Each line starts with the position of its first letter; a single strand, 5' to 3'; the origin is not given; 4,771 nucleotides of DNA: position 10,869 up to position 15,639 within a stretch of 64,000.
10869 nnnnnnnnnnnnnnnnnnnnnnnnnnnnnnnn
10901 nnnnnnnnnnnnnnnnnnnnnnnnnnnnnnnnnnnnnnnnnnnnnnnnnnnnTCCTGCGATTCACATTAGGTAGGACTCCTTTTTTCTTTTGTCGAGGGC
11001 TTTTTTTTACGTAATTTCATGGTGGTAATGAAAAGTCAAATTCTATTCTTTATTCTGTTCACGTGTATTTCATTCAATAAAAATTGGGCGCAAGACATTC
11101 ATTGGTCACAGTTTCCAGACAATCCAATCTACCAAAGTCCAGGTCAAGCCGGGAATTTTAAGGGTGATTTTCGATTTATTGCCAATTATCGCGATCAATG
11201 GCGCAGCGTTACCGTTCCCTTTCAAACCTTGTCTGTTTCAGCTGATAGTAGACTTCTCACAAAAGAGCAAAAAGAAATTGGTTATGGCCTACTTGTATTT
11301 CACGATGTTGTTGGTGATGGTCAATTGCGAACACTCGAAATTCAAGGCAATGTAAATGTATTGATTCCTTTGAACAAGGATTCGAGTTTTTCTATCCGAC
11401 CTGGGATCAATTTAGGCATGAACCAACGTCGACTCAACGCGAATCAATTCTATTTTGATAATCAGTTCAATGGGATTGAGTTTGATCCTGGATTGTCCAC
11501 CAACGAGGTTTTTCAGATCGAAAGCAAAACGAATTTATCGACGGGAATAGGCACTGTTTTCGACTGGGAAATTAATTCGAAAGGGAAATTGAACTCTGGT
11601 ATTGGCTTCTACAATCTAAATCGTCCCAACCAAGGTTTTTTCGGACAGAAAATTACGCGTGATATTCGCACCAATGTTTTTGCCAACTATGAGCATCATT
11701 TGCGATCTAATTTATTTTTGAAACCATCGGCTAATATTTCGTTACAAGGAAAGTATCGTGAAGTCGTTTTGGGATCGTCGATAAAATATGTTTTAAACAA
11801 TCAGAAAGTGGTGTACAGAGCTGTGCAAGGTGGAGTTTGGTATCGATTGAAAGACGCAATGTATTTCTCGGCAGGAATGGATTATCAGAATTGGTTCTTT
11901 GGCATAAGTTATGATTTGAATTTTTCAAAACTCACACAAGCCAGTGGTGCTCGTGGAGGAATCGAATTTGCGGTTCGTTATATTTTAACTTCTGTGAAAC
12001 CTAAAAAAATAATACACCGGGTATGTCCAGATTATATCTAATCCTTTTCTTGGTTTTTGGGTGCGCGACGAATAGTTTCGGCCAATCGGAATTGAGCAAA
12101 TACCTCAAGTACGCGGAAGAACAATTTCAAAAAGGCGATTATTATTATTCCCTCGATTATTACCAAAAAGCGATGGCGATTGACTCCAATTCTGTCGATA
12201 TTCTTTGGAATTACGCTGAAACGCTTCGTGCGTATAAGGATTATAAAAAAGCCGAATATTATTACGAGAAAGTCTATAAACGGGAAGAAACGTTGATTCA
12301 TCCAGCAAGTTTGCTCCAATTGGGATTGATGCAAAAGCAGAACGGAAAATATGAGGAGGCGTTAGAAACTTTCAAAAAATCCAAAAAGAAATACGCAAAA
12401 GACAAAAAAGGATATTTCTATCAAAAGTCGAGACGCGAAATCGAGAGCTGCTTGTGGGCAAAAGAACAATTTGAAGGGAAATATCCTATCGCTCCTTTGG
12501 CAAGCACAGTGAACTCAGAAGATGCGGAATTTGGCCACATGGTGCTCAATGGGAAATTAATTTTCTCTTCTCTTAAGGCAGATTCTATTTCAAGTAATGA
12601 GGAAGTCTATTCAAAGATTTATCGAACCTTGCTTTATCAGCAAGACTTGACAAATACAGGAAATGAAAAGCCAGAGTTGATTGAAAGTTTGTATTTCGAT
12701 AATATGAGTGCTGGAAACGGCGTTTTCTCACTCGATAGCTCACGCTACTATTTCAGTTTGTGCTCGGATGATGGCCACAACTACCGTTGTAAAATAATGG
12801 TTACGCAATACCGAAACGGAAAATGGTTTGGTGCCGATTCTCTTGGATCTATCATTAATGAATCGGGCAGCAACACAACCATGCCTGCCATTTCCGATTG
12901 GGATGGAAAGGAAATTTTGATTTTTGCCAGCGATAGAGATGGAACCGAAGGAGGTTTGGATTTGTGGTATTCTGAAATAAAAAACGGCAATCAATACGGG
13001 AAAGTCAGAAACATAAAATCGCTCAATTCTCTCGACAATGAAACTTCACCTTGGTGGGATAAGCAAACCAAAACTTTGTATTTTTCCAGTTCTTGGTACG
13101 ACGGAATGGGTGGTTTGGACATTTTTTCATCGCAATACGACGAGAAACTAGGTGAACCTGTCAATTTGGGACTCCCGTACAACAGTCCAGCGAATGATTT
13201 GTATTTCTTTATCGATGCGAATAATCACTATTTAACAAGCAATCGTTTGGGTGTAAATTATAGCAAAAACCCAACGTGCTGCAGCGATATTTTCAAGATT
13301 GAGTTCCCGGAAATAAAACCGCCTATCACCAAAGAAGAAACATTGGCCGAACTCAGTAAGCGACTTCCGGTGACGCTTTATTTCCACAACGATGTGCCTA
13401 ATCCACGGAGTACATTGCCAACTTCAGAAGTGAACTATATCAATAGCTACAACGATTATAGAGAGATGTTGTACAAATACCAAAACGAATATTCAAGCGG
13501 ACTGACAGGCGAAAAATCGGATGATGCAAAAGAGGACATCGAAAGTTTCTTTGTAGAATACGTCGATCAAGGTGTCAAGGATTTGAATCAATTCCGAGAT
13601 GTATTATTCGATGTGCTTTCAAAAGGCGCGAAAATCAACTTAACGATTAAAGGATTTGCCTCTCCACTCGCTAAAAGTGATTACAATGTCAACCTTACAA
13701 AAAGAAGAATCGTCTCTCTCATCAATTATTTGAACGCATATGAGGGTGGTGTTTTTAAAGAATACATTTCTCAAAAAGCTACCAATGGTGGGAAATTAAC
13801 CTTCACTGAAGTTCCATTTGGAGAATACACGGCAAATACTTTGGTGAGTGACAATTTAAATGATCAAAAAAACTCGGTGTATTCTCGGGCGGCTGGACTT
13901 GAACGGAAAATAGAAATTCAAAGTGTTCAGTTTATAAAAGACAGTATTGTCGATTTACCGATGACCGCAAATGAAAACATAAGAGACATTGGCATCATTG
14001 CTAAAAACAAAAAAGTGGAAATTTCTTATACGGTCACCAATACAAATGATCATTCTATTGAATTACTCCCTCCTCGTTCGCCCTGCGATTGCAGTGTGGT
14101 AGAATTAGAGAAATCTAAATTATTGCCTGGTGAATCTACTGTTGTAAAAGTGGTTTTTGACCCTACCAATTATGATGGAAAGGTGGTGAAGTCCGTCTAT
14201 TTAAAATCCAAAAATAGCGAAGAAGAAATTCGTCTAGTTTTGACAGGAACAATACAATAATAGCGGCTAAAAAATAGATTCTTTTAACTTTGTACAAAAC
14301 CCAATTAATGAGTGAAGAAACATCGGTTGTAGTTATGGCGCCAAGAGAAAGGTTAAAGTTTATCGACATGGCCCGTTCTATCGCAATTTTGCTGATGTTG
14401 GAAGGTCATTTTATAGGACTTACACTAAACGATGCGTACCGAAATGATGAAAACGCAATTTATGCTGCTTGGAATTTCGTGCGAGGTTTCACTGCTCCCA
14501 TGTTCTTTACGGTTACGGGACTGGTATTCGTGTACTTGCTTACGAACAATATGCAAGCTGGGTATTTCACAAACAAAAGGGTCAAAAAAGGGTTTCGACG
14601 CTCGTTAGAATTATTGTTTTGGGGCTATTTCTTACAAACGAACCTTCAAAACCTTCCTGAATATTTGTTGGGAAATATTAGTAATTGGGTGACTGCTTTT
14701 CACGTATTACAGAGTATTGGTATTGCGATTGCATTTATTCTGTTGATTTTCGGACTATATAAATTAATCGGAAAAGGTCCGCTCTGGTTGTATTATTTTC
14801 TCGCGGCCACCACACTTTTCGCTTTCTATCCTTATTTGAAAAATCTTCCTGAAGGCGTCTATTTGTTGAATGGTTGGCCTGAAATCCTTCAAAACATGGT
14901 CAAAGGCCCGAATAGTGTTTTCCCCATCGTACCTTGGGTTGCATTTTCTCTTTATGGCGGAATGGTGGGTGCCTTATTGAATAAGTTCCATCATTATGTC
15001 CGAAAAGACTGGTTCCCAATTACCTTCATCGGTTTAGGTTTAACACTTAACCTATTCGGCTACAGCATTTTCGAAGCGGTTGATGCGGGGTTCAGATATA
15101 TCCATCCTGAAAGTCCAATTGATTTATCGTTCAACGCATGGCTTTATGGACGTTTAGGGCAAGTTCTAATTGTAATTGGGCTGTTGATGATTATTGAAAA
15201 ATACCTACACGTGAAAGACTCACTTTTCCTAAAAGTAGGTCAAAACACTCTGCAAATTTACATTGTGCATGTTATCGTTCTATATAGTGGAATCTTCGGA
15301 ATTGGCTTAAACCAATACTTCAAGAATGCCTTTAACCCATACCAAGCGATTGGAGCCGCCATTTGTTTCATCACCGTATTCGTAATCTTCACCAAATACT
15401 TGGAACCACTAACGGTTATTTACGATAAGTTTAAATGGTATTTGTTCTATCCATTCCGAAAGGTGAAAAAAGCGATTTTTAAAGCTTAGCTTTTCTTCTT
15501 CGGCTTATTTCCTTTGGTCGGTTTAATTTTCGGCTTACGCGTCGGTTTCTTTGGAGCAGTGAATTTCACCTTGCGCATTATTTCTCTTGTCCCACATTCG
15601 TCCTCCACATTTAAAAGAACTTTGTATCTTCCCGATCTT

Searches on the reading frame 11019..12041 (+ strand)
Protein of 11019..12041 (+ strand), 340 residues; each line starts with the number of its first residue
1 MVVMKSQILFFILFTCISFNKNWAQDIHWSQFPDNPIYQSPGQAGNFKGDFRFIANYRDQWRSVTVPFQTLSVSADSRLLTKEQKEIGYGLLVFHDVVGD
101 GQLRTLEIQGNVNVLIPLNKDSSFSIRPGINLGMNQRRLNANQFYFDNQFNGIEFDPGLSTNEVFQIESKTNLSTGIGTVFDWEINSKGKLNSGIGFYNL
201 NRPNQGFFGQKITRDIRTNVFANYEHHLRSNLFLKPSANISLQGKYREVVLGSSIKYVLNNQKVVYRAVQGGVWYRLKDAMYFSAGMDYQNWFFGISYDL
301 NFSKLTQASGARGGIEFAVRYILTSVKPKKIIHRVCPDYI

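Call 11: search_protein_families(library=pfam, proteins=[window:11019-12041:+], max_evalue=0.001)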
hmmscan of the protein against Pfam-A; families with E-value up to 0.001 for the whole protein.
window:11019-12041:+ (340 aa): 1 family
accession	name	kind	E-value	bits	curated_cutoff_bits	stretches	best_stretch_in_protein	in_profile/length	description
PF11751.14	PorP_SprF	-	6.4e-35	121.4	22.3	1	24-319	4-271/273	Type IX secretion system membrane protein PorP/SprF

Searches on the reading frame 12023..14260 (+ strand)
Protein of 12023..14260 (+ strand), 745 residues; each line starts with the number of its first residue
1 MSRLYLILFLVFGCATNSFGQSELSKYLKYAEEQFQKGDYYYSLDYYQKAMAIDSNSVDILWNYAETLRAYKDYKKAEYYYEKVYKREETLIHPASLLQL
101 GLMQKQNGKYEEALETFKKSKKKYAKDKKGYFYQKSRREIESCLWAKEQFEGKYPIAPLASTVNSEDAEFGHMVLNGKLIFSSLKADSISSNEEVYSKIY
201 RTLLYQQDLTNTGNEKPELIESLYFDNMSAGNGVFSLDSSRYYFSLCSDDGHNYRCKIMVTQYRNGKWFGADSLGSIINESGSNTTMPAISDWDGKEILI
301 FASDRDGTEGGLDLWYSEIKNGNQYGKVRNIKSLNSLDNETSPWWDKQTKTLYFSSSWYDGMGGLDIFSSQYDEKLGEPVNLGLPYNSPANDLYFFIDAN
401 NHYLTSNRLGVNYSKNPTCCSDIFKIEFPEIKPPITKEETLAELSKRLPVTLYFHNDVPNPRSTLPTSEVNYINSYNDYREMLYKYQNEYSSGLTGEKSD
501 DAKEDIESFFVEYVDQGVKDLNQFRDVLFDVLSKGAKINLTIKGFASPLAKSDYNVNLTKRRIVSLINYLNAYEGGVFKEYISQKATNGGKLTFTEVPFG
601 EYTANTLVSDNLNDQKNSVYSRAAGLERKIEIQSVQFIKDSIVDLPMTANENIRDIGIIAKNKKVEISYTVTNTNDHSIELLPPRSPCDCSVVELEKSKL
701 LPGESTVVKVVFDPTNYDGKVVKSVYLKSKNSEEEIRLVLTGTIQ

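Call 11: search_protein_families(library=pfam, proteins=[window:12023-14260:+], max_evalue=0.001)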
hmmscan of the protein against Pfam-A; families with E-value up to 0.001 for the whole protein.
window:12023-14260:+ (745 aa): 10 families
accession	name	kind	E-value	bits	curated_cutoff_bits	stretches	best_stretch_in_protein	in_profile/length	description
PF07610.17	DUF1573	-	5.6e-16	58.8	26.1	1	648-744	2-98/98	Protein of unknown function (DUF1573)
PF22544.2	HYDIN_VesB_CFA65-like_Ig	-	2.9e-10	40.7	25.5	1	651-742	7-99/100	HYDIN/CFA65/VesB-like, Ig-like domain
PF13424.12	TPR_12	-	2.9e-07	31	30.1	1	34-86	13-73/77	Tetratricopeptide repeat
PF07719.23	TPR_2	-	1.5e-06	28.3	27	0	96-123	3-30/34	Tetratricopeptide repeat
PF00515.34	TPR_1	-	1.8e-06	27.9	27.8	0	96-120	3-27/34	Tetratricopeptide repeat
PF14559.12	TPR_19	-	1.2e-05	25.9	25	0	69-127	2-58/68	Tetratricopeptide repeat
PF23914.1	TPR_CcmH_CycH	-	0.00012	22.4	42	1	40-129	66-156/158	Cytochrome c-type biogenesis protein H TPR domain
PF13431.12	TPR_17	-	0.00014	22.3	24.4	0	46-78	1-33/34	Tetratricopeptide repeat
PF13414.12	TPR_11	-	0.00027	21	26.8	0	35-65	5-35/42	TPR repeat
PF13428.12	TPR_14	-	0.00066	20.6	23.5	0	94-130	1-37/44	Tetratricopeptide repeat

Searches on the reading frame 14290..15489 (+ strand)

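Call 11: search_protein_families(library=pfam, proteins=[window:14290-15489:+], max_evalue=0.001)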
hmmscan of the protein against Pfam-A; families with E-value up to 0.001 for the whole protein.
window:14290-15489:+ (399 aa): 2 families
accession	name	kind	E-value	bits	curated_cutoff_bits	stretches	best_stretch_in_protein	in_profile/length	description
PF01757.29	Acyl_transf_3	-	1.2e-15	57.8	31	1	23-367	2-322/326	Acyltransferase domain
PF07786.18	HGSNAT_cat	-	1.5e-14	54.5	22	1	21-233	1-187/222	Heparan-alpha-glucosaminide N-acetyltransferase, catalytic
